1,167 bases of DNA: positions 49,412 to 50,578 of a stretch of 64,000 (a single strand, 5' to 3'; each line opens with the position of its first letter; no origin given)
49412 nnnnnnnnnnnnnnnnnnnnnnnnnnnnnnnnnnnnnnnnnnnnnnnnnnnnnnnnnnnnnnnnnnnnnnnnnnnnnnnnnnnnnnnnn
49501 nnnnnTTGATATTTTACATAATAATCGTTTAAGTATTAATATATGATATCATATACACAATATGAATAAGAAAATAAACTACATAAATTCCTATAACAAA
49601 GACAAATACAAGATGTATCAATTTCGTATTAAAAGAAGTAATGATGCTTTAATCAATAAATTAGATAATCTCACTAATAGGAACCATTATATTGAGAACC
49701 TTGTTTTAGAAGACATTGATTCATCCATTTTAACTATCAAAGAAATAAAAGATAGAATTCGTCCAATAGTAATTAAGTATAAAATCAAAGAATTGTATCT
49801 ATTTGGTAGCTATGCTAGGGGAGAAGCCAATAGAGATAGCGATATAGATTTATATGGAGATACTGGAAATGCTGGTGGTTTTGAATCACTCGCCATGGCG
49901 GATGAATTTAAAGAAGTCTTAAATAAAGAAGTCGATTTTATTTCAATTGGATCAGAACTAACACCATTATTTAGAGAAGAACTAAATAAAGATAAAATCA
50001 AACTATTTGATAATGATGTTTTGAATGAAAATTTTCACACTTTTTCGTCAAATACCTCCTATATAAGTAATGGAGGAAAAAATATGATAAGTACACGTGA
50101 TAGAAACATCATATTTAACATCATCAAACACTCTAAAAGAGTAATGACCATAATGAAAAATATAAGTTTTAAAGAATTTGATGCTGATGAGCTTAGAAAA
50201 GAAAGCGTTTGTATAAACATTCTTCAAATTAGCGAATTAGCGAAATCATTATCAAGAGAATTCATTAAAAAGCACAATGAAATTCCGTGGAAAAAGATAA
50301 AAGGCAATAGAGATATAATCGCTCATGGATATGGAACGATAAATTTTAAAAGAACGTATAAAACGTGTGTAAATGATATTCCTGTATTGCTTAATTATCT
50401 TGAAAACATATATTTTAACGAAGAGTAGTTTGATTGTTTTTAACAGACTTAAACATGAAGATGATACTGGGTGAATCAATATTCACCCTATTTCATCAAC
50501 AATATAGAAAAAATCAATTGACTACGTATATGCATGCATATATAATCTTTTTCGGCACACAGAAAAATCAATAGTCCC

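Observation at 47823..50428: Inserted operon: XRE-HTH-AAA+ ATPase (COG1373/DUF4143-like) followed by a single-polypeptide MNT-HEPN fusion, lying between yebC and rplM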

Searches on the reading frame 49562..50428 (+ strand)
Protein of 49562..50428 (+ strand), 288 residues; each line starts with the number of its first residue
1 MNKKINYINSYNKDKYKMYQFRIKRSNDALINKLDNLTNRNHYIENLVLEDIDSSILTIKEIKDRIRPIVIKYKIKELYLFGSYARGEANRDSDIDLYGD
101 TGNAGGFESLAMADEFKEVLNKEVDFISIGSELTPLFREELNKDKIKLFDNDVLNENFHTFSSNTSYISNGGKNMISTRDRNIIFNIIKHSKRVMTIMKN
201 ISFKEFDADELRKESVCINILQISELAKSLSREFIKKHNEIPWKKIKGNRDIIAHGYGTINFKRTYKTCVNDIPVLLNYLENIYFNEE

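Call 3: search_protein_families(library=pfam, proteins=[window:49562-50428:+], max_evalue=0.1)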
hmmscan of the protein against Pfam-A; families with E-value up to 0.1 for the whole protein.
window:49562-50428:+ (288 aa): 4 families
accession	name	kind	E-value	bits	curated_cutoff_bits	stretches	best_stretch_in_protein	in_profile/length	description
PF01934.22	HepT-like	-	4.8e-19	68.7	23.5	1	188-283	2-120/120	Ribonuclease HepT-like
PF18765.7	Polbeta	-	2.1e-12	47.5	26.9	1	66-152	3-91/93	Polymerase beta, Nucleotidyltransferase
PF01909.29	NTP_transf_2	-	8.4e-10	39.3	21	1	66-132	4-73/93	Nucleotidyltransferase domain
PF22600.2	MTPAP-like_central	-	0.012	16.1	27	1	52-104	19-68/139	Poly(A) RNA polymerase, mitochondrial-like, central palm domain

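Call 4: search_protein_families(library=padloc, proteins=[window:49562-50428:+], max_evalue=0.1)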
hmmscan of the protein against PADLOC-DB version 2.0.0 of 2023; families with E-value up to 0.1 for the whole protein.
window:49562-50428:+ (288 aa): 7 families
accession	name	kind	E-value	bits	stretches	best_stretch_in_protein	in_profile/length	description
PDLC04904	PDC-S09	-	1e-15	55.8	1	59-150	9-100/104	-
PDLC04902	PDC-S09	-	8.5e-15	52.9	1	59-145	5-92/97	-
PDLC04906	PDC-S09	-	3e-12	44.8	1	60-144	9-94/98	-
PDLC04903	PDC-S09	-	2.2e-08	32.4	1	72-97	23-48/108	-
PDLC04905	PDC-S09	-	2.3e-08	32.3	1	59-146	5-96/101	-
PDLC04907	PDC-S09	-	6.4e-07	27.5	1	66-122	18-77/114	-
PDLC04368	PDC-M05A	-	0.0007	17.5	1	72-98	104-130/201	-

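Call 5: search_protein_families(library=ncbifam, proteins=[window:49562-50428:+], max_evalue=0.1)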
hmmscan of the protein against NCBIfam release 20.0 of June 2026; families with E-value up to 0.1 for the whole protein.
window:49562-50428:+ (288 aa): 3 families
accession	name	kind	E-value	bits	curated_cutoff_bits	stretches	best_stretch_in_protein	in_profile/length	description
NF047752.1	MntA_antitoxin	equivalog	2.8e-11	43.2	60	1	73-152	5-84/106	type VII toxin-antitoxin system MntA family adenylyltransferase antitoxin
NF051895.1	anti_phage_HalB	equivalog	4.4e-05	23.2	190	1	78-98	2-22/211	anti-phage Hailong system nucleotidyltransferase HalB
NF047751.1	HepT_toxin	equivalog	5.8e-05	23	60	1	233-276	74-117/120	type VII toxin-antitoxin system HepT family RNase toxin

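Call 11: find_homologous_proteins(query=window:49562-50428:+)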
Query window:49562-50428:+ (288 aa): 88 proteins with E <= 0.001 among 742 candidates.
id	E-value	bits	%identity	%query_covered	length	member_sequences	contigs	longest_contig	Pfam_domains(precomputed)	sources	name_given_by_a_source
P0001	1.1e-182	624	100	100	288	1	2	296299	PF18765.8,PF01934.23,PF01909.30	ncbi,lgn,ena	-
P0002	5.2e-49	185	57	50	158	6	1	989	PF18765.8,PF01909.30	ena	-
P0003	1.9e-48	184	59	51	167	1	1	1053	PF18765.8,PF22600.3,PF01909.30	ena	-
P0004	2.8e-48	183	57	51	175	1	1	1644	PF18765.8,PF01909.30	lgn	-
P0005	3.7e-48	183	58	51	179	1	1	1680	PF18765.8,PF01909.30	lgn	-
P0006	2.9e-47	180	59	50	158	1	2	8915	PF18765.8,PF01909.30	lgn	-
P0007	4.3e-47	179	58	51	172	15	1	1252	PF18765.8,PF01909.30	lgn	-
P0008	6.9e-47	178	56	51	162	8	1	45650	PF18765.8,PF01909.30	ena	-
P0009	1.0e-46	178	57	51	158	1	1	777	PF18765.8,PF01909.30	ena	-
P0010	2.4e-46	177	55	51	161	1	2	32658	PF18765.8,PF01909.30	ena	-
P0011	2.6e-46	177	59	51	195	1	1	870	PF18765.8,PF01909.30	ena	-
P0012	3.3e-46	176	54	52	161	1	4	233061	PF18765.8,PF01909.30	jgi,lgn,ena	-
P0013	3.4e-46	176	54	50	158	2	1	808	PF18765.8,PF01909.30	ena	-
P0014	4.7e-46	176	57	51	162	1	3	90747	PF18765.8,PF01909.30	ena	-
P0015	1.2e-45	174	56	50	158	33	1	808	PF18765.8,PF01909.30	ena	-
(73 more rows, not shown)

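Call 14: find_encoding_contigs(protein=P0001, flank=10000, max_places=4)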
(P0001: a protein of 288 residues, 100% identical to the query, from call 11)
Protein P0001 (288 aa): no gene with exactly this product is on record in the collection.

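Call 15: find_encoding_contigs(protein=P0012, flank=6000, max_places=4)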
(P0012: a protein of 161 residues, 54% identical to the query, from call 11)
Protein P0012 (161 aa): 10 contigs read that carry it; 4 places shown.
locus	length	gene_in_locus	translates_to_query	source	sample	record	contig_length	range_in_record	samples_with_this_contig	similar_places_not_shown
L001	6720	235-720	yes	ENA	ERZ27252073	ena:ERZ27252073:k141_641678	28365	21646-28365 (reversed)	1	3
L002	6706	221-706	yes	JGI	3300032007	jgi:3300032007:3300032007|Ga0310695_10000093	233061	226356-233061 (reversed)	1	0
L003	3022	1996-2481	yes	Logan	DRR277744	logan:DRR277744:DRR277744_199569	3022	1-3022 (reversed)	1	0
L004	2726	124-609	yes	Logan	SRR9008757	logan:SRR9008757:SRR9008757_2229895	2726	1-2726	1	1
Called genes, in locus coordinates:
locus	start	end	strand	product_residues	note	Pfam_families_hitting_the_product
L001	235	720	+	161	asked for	PF01909:NTP_transf_2, PF18765:Polbeta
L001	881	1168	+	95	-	-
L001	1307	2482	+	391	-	-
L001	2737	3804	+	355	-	PF00044:Gp_dh_N, PF02800:Gp_dh_C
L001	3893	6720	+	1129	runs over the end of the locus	PF13306:LRR_5 (weak), PF13855:LRR_8 (faint), PF13306:LRR_5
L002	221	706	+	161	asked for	PF01909:NTP_transf_2, PF18765:Polbeta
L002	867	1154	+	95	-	-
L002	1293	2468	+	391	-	-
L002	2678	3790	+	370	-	PF00044:Gp_dh_N, PF02800:Gp_dh_C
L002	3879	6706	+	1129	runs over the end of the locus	PF13306:LRR_5 (weak), PF13855:LRR_8 (faint), PF13306:LRR_5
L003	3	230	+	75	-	?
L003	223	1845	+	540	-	PF00005:ABC_tran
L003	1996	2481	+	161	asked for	PF01909:NTP_transf_2, PF18765:Polbeta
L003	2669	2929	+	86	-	-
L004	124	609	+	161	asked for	PF01909:NTP_transf_2, PF18765:Polbeta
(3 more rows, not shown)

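Call 16: find_encoding_contigs(protein=P0008, flank=6000, max_places=3)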
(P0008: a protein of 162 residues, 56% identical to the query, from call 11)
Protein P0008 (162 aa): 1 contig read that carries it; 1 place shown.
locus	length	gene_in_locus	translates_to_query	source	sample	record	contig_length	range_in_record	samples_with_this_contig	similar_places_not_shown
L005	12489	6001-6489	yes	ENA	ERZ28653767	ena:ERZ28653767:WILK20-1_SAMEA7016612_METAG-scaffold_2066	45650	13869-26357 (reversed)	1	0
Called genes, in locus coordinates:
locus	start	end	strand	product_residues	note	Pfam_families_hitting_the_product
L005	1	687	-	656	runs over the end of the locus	PF00501:AMP-binding, PF00550:PP-binding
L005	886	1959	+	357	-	-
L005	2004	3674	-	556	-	PF02463:SMC_N, PF13175:AAA_15 (weak), PF13476:AAA_23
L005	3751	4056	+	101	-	-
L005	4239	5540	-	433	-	PF00535:Glycos_transf_2, PF13641:Glyco_tranf_2_3, PF13632:Glyco_trans_2_3 (weak)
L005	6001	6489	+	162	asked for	PF01909:NTP_transf_2, PF18765:Polbeta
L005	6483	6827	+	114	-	PF01934:HepT-like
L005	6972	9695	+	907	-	PF09479:Flg_new (faint), PF18998:Flg_new_2, PF19789:DUF6273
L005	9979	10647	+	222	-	PF08713:DNA_alkylation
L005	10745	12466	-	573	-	-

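Call 24: search_protein_families(library=pfam, proteins=[L001:881-1168:+, L001:1307-2482:+, L003:2669-2929:+, L005:10745-12466:-, L005:6483-6827:+], max_evalue=1)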
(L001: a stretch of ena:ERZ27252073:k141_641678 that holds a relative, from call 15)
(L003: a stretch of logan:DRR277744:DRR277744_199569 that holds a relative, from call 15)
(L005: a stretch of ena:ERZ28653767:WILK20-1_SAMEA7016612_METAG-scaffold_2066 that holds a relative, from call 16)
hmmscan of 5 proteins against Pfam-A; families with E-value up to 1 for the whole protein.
L001:881-1168:+ (95 aa): 0 families

L001:1307-2482:+ (391 aa): 5 families
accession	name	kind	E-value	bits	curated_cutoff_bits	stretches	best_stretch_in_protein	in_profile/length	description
PF05811.18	DUF842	-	0.011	15.8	25.1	1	318-391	54-127/131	Eukaryotic protein of unknown function (DUF842)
PF18814.6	PBECR5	-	0.043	14.1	25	1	246-385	81-221/239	phage-Barnase-EndoU-ColicinE5/D-RelE like nuclease5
PF25785.1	TPR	-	0.051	14.3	27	1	317-373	8-74/110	Nucleoprotein TPR-like domain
PF17380.7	DUF5401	-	0.22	10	25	1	294-386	417-509/721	Family of unknown function (DUF5401)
PF09429.15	Wbp11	-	0.84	10.5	24.3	0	290-357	11-72/78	WW domain binding protein 11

L003:2669-2929:+ (86 aa): 0 families

L005:10745-12466:- (573 aa): 2 families
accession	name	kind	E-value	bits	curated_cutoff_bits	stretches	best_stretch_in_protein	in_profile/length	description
PF05547.17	Peptidase_M6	-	0.00015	21.6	22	1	179-340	64-249/294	Immune inhibitor A peptidase M6, catalytic domain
PF10462.15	Peptidase_M66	-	0.013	15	20.6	1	211-336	97-210/306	Peptidase M66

L005:6483-6827:+ (114 aa): 3 families
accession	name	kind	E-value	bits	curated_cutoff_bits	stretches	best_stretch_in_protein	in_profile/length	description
PF01934.22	HepT-like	-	4.3e-23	81.7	23.5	1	13-109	1-120/120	Ribonuclease HepT-like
PF20185.3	DUF6548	-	0.022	15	27.3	1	70-114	53-94/164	Family of unknown function (DUF6548)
PF14493.12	HTH_40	-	0.16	12.8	27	1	7-43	27-59/89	Helix-turn-helix domain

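Call 32: list_cluster_members(proteins=[P0001, P0089, P0090])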
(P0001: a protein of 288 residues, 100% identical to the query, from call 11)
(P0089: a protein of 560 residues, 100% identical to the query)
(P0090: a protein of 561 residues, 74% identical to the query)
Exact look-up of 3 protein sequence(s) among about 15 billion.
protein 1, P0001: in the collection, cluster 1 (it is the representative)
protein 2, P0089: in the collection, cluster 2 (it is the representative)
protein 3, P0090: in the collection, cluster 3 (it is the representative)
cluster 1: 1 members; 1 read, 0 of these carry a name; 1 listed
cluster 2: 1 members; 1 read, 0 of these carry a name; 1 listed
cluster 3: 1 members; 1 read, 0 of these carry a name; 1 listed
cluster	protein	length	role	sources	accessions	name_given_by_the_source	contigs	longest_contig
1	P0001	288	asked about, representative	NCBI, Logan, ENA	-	-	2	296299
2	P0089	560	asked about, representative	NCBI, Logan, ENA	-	-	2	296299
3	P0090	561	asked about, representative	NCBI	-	-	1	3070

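Call 61: predict_structure(alignment_id=A6)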
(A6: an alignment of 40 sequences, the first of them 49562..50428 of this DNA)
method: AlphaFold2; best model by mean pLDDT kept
length: 288 residues; sequences in the alignment: 40
mean_pLDDT: 74.9   pTM: 0.48
mean pLDDT of the five models: 74.9, 73.8, 72.3, 71.6, 67.7
residues with pLDDT >= 90: 96; 70-90: 85; 50-70: 64; < 50: 43
segments of 3 or more residues with pLDDT < 50: 158-174, 240-260
pLDDT, mean of each block of 10 residues (from residue 1): 71 77 89 90 78 81 96 96 92 95 92 97 96 95 95 63 40 59 76 74 54 54 67 60 43 37 66 75 65
secondary structure, 60 per line:
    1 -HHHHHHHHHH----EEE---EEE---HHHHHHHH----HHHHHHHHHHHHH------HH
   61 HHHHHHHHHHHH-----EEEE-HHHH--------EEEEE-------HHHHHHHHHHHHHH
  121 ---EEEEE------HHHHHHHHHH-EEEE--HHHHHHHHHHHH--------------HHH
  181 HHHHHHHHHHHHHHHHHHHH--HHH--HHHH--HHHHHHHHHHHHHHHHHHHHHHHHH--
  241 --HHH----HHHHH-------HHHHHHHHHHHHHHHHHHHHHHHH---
elements in order: H2-11 E16-18 E22-24 H28-35 H40-52 H59-72 E78-81 H83-86 E95-99 H107-120 E124-128 H135-144 E146-149 H152-163 H178-200 H208-211 H214-238 H250-254 H262-285

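Call 69: fold_search(model_id=the predicted structure, library=pdb)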
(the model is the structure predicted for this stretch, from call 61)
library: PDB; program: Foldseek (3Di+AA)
matches with E <= 10: 426; with E <= 0.001: 15
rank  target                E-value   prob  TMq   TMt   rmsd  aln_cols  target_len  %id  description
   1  7bxo_E                1.2e-05  1.00  0.28  0.60  15.7       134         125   16  Crystal structure of the toxin-antitoxin with AMP-PNP (released 2020-09-30)
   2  7bxo_A                1.5e-05  1.00  0.28  0.60  15.8       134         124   16  Crystal structure of the toxin-antitoxin with AMP-PNP (released 2020-09-30)
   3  7ae9_G                4.1e-05  1.00  0.30  0.54  18.3       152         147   18  Crystal structure of mono-AMPylated HEPN(R46E) toxin in complex with MNT antitoxin (released 2020-12-30)
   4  7ae9_E                4.1e-05  1.00  0.29  0.54  18.5       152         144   18  Crystal structure of mono-AMPylated HEPN(R46E) toxin in complex with MNT antitoxin (released 2020-12-30)
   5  8xeh_E                7.2e-05  1.00  0.28  0.73   2.3        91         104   24  Crystal structure of HEPN-MNT complex (released 2024-12-18)
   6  7ae9_H                8.5e-05  1.00  0.28  0.56  18.4       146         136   18  Crystal structure of mono-AMPylated HEPN(R46E) toxin in complex with MNT antitoxin (released 2020-12-30)
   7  8xeo_B                1.0e-04  1.00  0.28  0.75   2.3        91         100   23  Crystal structure of MNT antitoxin (released 2024-12-18)
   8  6m6u_F                1.1e-04  1.00  0.28  0.60  15.7       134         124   15  Crystal structure the toxin-antitoxin MntA-HpeT mutant-D39ED41E (released 2020-09-30)
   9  8xeo_A                1.2e-04  1.00  0.28  0.74   2.3        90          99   23  Crystal structure of MNT antitoxin (released 2024-12-18)
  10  7aer_A                1.5e-04  1.00  0.26  0.59  17.6       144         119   13  Rebuilt and re-refined PDB entry 5yep: tri-AMPylated Shewanella oneidensis HEPN toxin in complex with MNT antitoxin (released 2020-12-30)
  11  7ae9_F                1.9e-04  1.00  0.28  0.52  18.5       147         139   18  Crystal structure of mono-AMPylated HEPN(R46E) toxin in complex with MNT antitoxin (released 2020-12-30)
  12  6m6u_A                2.0e-04  1.00  0.27  0.59  15.8       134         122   14  Crystal structure the toxin-antitoxin MntA-HpeT mutant-D39ED41E (released 2020-09-30)
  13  1no5_A                5.7e-04  1.00  0.25  0.62   3.3        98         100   22  Structure of HI0073 from Haemophilus influenzae, the nucleotide binding domain of the HI0073/HI0074 two protein nucleo (released 2004-03-16)
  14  1no5_B                8.4e-04  1.00  0.25  0.62   3.5       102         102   22  Structure of HI0073 from Haemophilus influenzae, the nucleotide binding domain of the HI0073/HI0074 two protein nucleo (released 2004-03-16)
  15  2rff                  9.4e-04  1.00  0.23  0.50   5.2       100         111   26  Crystal structure of a putative nucleotidyltransferase (NP_343093.1) from Sulfolobus solfataricus at 1.40 A resolution (released 2007-10-16)
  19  5yep_A                2.0e-03  1.00  0.24  0.53  17.2       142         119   13  Crystal structure of SO_3166-SO_3165 from Shewanella oneidensis (released 2018-03-28)
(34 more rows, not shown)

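Call 87: search_solved_structures(query=window:49562-50428:+, max_evalue=0.01)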
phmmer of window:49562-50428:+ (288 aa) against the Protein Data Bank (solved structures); distinct sequences matched with E-value up to 0.01: 3.
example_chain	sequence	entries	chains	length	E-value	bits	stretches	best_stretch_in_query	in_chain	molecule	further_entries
5yep_A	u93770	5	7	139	0.00036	23.5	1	74-145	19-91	Toxin-antitoxin system antidote Mnt family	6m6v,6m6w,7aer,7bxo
6m6u_A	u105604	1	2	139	0.0045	19.9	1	74-145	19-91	Toxin-antitoxin system antitoxin MntA family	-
1wot_A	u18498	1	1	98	0.0066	19.4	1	58-146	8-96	PUTATIVE MINIMAL NUCLEOTIDYLTRANSFERASE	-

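Call 91: search_protein_families(library=padloc, proteins=[L001:881-1168:+, L001:1307-2482:+], max_evalue=0.1)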
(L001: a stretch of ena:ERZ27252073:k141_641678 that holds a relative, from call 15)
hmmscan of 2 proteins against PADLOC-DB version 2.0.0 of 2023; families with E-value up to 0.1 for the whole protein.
L001:881-1168:+ (95 aa): 1 family
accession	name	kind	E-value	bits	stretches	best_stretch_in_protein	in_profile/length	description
PDLC04787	PDC-S01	-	1e-18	65.4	1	11-92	327-409/412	-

L001:1307-2482:+ (391 aa): 0 families
